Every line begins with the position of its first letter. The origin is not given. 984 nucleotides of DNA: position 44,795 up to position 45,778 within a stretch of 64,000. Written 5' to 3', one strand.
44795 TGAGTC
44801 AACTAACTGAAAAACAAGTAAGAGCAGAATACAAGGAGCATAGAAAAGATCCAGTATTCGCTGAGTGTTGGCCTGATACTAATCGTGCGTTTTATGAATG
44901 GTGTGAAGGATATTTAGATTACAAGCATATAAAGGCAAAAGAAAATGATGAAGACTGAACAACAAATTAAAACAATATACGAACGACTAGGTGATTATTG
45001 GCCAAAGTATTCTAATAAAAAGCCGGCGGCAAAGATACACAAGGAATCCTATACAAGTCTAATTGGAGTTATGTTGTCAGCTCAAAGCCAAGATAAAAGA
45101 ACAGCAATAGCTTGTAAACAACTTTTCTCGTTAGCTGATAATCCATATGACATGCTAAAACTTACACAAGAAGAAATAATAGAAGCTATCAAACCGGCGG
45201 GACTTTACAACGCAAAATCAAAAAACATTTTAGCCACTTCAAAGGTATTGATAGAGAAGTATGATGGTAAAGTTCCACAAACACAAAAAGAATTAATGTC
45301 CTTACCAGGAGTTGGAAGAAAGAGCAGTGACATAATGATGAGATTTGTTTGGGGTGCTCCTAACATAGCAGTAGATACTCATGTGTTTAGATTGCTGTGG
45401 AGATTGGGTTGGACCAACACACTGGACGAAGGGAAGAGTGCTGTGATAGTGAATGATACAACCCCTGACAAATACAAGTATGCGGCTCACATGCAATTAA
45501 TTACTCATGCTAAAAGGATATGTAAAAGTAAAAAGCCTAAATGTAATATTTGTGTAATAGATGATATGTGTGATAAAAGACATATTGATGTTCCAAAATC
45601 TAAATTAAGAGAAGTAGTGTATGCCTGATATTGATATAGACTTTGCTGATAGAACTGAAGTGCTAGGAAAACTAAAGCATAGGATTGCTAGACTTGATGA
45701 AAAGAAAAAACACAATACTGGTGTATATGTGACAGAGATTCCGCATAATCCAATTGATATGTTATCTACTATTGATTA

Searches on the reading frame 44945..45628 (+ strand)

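Call 79: search_protein_families(library=pfam, alignment_id=A4, max_evalue=0.0001)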
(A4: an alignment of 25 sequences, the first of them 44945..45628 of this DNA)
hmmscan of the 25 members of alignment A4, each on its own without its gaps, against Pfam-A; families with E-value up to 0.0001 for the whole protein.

A. member 1, window:44945-45628:+ (227 aa): 2 families
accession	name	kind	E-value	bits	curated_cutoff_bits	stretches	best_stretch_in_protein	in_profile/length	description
PF00730.31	HhH-GPD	-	3.9e-18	66.2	26.2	1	40-160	1-92/108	HhH-GPD superfamily base excision DNA repair protein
PF00633.29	HHH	-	1.5e-05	25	24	1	105-126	1-22/30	Helix-hairpin-helix motif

B. families by the number of members that match (of 25 scanned): 16 families
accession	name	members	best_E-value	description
PF06745.19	ATPase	2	4.9e-07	KaiC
PF07733.18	DNA_pol3_alpha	1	3.5e-41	Bacterial DNA polymerase III alpha NTPase domain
PF02543.21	Carbam_trans_N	1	2.1e-25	Carbamoyltransferase N-terminus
PF03796.21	DnaB_C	1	8.4e-22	DnaB-like helicase C terminal domain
PF20189.3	DUF6552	1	1.1e-20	Family of unknown function (DUF6552)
PF00730.31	HhH-GPD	1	3.9e-18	HhH-GPD superfamily base excision DNA repair protein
PF21448.3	DNMK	1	3.1e-16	Deoxynucleotide monophosphate kinase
PF17657.6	DNA_pol3_finger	1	1.4e-15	Bacterial DNA polymerase III alpha subunit finger domain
PF00154.27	RecA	1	2.1e-13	recA bacterial DNA recombination protein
PF05050.19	Methyltransf_21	1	7.5e-13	Methyltransferase FkbM domain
PF20352.3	DUF6647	1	5.3e-09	Domain of unknown function (DUF6647)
PF13155.12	Toprim_2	1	7.9e-08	Toprim-like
PF13481.12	AAA_25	1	1.1e-07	AAA domain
PF13191.12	AAA_16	1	7.3e-07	AAA ATPase domain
PF20307.4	divDNAB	1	1.3e-06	Divergent DnaB-like ATPase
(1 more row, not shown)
